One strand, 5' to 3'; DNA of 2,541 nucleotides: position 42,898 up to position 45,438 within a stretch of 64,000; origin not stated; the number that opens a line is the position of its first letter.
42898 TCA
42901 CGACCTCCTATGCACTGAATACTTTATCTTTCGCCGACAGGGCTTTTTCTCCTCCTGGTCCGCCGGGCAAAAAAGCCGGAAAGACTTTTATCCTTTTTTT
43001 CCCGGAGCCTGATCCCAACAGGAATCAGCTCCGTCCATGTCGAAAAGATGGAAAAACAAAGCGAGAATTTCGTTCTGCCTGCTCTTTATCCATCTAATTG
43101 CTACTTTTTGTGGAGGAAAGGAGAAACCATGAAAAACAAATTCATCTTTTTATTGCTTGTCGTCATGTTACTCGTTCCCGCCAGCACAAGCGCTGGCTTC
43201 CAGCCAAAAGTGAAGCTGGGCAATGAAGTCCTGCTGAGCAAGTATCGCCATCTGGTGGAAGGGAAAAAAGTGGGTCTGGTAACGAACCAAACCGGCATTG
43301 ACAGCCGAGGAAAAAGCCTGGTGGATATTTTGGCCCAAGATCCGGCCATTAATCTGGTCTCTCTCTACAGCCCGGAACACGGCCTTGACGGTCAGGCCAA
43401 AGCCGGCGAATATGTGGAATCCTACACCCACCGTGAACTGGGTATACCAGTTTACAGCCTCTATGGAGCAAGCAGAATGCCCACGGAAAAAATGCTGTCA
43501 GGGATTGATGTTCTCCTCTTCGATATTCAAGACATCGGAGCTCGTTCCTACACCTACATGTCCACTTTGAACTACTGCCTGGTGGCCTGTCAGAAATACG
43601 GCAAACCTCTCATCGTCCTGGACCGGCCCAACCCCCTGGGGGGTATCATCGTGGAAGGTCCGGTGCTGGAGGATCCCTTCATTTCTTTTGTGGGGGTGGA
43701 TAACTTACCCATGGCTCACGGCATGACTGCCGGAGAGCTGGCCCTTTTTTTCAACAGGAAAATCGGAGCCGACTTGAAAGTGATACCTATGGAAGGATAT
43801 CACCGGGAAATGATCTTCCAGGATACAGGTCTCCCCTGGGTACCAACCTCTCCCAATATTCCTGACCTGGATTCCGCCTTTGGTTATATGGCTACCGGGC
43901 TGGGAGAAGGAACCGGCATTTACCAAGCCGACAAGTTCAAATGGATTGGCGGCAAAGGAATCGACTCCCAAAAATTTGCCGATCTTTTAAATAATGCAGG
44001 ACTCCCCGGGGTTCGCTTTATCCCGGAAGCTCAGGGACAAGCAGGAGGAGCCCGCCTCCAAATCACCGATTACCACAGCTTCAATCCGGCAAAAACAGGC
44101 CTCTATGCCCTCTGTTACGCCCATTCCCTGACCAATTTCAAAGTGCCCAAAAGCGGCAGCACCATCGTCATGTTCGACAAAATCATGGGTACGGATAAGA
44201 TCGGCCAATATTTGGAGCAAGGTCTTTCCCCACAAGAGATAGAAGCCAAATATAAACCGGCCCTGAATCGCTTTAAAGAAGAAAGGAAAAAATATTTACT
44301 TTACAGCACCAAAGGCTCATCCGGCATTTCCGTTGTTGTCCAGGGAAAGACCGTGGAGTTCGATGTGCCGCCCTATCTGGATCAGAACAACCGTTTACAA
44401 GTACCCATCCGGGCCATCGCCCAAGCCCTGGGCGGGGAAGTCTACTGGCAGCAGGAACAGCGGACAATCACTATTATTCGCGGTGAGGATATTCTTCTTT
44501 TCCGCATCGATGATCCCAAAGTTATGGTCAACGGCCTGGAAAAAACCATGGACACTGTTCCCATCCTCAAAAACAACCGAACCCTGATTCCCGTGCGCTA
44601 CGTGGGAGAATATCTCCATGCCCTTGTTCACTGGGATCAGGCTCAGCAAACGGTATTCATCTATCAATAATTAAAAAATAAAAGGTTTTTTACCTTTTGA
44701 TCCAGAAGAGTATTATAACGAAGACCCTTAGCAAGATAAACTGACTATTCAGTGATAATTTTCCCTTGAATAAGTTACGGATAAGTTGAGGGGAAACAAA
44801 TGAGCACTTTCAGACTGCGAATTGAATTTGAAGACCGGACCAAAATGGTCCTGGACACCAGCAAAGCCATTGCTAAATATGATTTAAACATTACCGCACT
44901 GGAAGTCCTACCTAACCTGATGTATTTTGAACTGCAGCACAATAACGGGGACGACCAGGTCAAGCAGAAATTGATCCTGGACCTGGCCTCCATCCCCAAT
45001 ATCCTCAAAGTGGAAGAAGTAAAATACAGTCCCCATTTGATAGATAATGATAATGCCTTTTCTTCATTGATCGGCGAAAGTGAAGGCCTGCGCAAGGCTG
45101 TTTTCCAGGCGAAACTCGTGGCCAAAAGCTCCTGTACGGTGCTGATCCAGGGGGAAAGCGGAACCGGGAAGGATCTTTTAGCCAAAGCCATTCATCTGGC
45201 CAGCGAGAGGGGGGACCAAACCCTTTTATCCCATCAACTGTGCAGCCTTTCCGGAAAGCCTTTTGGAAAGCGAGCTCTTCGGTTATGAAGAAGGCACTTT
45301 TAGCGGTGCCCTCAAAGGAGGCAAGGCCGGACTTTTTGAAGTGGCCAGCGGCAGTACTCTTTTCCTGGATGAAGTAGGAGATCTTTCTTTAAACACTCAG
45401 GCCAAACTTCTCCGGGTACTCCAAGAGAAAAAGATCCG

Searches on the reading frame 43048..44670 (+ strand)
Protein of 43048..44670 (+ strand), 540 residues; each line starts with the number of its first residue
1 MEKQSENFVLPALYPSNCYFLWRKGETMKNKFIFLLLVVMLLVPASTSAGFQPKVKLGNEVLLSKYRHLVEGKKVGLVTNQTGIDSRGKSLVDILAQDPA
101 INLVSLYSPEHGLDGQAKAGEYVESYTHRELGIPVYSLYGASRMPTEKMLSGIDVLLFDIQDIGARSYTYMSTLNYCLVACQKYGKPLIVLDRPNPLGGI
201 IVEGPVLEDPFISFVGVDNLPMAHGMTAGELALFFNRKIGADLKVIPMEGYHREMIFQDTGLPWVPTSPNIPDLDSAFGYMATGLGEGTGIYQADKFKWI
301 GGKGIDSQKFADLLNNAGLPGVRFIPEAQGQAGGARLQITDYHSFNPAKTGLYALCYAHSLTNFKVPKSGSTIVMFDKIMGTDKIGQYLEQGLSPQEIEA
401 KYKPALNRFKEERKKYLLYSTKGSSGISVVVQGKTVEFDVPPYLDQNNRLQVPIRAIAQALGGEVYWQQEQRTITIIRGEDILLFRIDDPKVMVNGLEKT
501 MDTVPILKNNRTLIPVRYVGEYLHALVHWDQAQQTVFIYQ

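Call 86: search_protein_families(library=pfam, proteins=[window:43048-44670:+], max_evalue=0.00001)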
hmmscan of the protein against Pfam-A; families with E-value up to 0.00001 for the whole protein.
window:43048-44670:+ (540 aa): 3 families
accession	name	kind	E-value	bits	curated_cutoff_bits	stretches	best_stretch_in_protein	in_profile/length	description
PF07075.17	NamZ_N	-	3.1e-83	278.6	26.9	1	75-274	1-202/203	Exo-beta-N-acetylmuramidase NamZ, N-terminal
PF07833.16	Cu_amine_oxidN1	-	2.1e-32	111.7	24.2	1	430-538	1-108/108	Copper amine oxidase N-terminal domain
PF20732.2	NamZ_C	-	4.8e-29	102.5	25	1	279-419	2-152/152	Exo-beta-N-acetylmuramidase NamZ, C-terminal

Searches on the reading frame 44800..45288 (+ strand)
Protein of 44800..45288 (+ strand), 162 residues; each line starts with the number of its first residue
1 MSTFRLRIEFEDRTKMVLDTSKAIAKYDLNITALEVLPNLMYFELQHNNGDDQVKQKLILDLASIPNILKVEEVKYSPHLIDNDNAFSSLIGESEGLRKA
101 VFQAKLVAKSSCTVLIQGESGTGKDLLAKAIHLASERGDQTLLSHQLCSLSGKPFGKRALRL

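Call 86: search_protein_families(library=pfam, proteins=[window:44800-45288:+], max_evalue=0.00001)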
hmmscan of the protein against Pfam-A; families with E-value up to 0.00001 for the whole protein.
window:44800-45288:+ (162 aa): 1 family
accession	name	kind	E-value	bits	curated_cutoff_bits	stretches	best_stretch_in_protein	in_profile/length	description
PF00158.32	Sigma54_activat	-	5.8e-12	46.1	20.2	1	90-148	1-59/168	Sigma-54 interaction domain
